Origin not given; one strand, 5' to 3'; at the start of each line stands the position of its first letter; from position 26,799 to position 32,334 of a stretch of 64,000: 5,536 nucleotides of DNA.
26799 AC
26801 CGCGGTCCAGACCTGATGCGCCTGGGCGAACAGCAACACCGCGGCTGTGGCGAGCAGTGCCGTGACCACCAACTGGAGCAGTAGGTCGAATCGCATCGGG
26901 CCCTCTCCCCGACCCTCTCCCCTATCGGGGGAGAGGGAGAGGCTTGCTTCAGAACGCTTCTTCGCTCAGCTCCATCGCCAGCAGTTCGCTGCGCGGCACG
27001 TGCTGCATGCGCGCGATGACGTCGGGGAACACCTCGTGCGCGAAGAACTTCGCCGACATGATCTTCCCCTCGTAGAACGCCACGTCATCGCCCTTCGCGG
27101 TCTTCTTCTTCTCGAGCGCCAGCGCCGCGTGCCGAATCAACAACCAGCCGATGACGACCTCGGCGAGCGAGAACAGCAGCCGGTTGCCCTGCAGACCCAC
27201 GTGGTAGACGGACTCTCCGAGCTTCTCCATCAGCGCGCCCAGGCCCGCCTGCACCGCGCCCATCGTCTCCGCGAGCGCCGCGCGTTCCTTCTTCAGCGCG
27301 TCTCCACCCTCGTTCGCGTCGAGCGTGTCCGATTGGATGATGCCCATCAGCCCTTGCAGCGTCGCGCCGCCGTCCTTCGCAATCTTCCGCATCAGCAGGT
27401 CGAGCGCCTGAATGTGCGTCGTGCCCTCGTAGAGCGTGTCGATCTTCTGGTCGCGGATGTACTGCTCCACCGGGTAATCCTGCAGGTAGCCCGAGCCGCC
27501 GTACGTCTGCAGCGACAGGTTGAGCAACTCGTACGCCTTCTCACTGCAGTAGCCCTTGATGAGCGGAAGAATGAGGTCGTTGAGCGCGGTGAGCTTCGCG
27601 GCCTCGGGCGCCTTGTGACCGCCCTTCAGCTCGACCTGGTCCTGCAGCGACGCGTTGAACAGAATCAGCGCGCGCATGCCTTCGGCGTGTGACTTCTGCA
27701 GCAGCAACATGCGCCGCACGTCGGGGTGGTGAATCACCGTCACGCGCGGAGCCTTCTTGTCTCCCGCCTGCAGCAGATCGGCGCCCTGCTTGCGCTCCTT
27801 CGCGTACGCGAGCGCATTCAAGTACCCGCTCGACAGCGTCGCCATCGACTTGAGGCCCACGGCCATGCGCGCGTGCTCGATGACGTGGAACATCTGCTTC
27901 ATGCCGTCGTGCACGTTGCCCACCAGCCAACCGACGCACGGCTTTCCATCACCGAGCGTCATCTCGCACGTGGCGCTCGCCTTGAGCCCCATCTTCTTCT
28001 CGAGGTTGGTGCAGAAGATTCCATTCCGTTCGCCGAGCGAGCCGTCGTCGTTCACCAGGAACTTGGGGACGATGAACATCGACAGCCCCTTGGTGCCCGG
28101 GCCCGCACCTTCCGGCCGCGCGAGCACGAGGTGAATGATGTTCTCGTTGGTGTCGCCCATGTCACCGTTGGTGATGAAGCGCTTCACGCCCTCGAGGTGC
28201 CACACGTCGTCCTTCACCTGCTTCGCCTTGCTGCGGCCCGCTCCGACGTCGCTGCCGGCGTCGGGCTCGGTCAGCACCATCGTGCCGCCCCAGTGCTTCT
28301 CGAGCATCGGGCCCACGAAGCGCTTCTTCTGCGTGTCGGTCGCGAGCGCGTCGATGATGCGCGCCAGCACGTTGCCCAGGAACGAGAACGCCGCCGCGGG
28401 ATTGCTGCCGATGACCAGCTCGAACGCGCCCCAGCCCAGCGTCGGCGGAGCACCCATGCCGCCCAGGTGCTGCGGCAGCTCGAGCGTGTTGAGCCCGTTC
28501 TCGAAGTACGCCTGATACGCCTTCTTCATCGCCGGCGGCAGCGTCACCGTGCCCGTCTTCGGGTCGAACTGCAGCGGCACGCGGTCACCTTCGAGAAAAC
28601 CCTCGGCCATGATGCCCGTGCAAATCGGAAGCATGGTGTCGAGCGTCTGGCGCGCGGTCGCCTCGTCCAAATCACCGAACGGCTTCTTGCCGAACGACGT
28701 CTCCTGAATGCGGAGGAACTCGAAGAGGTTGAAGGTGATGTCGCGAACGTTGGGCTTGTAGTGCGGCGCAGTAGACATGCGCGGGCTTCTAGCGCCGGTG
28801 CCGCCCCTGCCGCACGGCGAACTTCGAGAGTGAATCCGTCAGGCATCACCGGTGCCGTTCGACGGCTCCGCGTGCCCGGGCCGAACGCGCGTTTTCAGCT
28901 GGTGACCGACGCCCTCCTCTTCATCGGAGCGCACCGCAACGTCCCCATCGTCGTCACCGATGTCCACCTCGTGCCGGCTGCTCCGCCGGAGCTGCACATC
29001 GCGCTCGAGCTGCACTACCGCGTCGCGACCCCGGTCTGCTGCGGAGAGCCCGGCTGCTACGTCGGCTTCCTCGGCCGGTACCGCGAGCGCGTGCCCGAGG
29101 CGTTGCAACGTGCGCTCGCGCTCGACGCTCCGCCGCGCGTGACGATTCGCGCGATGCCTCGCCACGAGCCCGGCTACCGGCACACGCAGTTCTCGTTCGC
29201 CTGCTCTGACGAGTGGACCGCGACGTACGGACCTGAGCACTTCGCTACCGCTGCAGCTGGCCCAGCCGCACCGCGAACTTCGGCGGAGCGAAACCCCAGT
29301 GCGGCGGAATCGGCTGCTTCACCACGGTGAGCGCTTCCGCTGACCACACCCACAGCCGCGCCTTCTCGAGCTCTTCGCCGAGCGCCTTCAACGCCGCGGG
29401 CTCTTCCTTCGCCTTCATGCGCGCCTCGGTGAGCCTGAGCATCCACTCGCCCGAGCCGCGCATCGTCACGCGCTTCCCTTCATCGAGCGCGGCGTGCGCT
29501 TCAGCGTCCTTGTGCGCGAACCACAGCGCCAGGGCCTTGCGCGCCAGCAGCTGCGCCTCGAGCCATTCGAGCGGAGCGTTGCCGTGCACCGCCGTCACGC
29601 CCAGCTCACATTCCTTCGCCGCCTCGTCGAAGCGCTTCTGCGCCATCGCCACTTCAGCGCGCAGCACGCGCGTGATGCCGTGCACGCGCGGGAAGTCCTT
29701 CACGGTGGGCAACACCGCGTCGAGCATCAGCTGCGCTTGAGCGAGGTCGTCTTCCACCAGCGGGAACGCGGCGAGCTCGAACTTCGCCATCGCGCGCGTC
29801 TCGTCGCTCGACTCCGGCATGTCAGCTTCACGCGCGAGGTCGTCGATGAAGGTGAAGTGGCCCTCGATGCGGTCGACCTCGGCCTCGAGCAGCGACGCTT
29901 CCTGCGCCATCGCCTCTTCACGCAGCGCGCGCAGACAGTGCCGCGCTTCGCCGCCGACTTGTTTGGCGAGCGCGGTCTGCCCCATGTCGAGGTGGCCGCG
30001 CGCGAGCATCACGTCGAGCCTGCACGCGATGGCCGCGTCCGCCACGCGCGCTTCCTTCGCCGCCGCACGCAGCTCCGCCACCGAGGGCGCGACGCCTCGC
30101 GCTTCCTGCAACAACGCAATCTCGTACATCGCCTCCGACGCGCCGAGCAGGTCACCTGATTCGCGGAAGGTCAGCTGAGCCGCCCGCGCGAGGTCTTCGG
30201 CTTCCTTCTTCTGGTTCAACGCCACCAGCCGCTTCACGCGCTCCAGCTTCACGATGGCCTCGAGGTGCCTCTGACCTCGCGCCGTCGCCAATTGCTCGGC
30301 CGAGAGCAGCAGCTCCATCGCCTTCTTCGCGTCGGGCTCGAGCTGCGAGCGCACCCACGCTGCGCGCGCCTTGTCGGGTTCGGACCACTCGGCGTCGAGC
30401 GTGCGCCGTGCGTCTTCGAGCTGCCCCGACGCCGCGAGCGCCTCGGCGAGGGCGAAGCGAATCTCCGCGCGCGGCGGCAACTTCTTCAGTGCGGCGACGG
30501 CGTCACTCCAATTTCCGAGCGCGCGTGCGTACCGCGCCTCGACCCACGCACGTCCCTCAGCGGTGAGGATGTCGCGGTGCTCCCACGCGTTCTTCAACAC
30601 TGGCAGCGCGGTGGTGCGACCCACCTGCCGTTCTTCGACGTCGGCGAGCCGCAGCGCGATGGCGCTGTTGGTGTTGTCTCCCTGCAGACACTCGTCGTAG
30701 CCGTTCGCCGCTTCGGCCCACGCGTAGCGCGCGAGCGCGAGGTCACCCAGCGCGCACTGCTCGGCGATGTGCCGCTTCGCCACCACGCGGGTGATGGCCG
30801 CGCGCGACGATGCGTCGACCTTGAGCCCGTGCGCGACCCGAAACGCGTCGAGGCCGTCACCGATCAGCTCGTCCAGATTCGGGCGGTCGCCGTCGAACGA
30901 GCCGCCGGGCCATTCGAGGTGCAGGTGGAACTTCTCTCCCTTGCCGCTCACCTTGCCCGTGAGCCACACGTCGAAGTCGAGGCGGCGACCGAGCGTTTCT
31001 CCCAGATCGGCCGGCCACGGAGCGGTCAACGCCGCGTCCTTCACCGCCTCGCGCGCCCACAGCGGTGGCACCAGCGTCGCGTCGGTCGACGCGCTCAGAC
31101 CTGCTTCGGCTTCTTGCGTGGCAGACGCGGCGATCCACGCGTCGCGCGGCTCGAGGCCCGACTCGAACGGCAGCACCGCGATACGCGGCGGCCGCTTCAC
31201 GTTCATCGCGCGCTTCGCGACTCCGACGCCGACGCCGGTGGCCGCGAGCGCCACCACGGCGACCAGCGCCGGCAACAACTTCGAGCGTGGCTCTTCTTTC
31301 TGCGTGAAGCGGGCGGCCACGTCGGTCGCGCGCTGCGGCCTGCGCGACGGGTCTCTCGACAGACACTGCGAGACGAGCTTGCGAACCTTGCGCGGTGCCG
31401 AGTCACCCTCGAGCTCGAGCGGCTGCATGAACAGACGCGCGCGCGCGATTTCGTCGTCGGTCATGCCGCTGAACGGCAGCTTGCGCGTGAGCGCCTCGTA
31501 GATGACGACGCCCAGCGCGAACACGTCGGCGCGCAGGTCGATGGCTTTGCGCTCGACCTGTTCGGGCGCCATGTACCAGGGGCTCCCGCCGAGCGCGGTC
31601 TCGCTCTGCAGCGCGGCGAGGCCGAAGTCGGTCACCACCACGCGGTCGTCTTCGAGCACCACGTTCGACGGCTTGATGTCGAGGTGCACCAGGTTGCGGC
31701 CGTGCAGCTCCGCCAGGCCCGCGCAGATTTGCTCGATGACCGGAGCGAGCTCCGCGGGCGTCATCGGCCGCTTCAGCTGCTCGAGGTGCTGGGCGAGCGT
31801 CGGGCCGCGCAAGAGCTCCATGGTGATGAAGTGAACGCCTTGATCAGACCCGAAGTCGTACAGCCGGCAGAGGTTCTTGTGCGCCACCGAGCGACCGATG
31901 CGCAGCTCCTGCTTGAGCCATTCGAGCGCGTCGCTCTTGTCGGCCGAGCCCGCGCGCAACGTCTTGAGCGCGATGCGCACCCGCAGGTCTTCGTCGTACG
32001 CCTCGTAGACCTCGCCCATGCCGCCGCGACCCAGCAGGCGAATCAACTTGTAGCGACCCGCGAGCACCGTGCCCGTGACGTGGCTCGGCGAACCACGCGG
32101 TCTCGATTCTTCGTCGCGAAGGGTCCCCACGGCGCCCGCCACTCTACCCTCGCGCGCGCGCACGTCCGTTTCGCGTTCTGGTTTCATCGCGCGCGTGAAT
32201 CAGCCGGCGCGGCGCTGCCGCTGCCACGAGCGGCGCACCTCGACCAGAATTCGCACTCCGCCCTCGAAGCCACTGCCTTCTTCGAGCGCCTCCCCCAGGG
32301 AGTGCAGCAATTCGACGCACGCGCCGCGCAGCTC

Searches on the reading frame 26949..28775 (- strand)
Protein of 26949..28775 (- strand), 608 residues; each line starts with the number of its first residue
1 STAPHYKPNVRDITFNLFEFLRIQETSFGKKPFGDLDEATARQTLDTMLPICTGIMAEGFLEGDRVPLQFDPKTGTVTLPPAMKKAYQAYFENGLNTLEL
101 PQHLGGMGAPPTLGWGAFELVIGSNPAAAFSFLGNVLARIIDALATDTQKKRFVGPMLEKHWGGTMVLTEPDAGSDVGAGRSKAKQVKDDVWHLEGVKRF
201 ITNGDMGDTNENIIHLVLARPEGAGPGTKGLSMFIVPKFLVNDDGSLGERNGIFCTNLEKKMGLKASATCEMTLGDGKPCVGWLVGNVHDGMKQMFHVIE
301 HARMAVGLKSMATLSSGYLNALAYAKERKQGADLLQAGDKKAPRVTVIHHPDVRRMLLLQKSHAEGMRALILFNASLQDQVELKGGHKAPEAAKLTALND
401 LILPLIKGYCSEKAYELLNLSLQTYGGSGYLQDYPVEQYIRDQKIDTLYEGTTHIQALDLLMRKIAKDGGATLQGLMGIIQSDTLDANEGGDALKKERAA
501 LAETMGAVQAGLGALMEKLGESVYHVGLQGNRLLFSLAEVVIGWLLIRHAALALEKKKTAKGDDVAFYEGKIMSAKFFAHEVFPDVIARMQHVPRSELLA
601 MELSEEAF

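Call 29: search_protein_families(library=pfam, proteins=[window:26949-28775:-], max_evalue=0.001)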
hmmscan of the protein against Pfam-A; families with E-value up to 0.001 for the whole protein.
window:26949-28775:- (608 aa): 5 families
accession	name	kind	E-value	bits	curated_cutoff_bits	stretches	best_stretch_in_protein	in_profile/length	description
PF12806.12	Acyl-CoA_dh_C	-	8e-21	74.9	30.3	1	488-603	12-123/124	Acetyl-CoA dehydrogenase C-terminal like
PF00441.29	Acyl-CoA_dh_1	-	1.4e-17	64.7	22.4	1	290-462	2-147/150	Acyl-CoA dehydrogenase, C-terminal domain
PF02770.24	Acyl-CoA_dh_M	-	2.9e-14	53.5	33.3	1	166-274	2-94/97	Acyl-CoA dehydrogenase, middle domain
PF22924.1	ACOX_C_alpha1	-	5.3e-06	26.8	27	1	302-455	7-159/169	Acyl-CoA oxidase, C-alpha1 domain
PF02771.21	Acyl-CoA_dh_N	-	0.00017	22.3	22.9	1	85-159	35-111/113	Acyl-CoA dehydrogenase, N-terminal domain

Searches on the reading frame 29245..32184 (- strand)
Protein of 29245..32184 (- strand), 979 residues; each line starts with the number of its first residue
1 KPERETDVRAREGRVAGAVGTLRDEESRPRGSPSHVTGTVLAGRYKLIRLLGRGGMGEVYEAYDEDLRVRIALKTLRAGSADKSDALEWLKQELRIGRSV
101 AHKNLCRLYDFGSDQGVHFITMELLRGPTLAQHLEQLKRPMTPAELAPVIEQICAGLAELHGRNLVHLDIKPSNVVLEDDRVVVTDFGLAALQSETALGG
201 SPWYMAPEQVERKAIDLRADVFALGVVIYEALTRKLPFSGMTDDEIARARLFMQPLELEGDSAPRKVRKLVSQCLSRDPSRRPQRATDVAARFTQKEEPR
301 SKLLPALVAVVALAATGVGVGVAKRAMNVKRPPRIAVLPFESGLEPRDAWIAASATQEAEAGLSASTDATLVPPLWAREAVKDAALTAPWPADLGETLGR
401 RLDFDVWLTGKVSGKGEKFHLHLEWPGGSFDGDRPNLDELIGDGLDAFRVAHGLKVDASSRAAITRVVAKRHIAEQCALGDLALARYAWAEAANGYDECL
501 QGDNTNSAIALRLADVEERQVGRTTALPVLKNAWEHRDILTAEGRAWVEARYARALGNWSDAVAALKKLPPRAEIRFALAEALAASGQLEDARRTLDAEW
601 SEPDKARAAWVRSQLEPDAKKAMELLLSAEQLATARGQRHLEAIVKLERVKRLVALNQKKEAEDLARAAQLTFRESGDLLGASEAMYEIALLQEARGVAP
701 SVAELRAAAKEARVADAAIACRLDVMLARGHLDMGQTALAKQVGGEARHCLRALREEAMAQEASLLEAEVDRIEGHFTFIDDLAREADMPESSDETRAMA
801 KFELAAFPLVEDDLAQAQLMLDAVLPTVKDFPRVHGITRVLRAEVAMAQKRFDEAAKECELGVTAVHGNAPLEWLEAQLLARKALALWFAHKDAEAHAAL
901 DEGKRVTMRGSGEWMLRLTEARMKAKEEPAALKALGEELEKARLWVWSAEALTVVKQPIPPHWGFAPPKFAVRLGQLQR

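Call 29: search_protein_families(library=pfam, proteins=[window:29245-32184:-], max_evalue=0.001)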
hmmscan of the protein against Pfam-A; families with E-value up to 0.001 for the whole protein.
window:29245-32184:- (979 aa): 3 families
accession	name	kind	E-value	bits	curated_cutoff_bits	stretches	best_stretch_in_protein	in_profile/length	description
PF00069.31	Pkinase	-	7.5e-48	163.6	31.7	1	45-284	1-253/263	Protein kinase domain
PF07714.23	PK_Tyr_Ser-Thr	-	7.7e-35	120.9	23.1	1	46-284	2-250/258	Protein tyrosine and serine/threonine kinase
PF14559.12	TPR_19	-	3.9e-05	24.3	25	1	554-598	2-50/68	Tetratricopeptide repeat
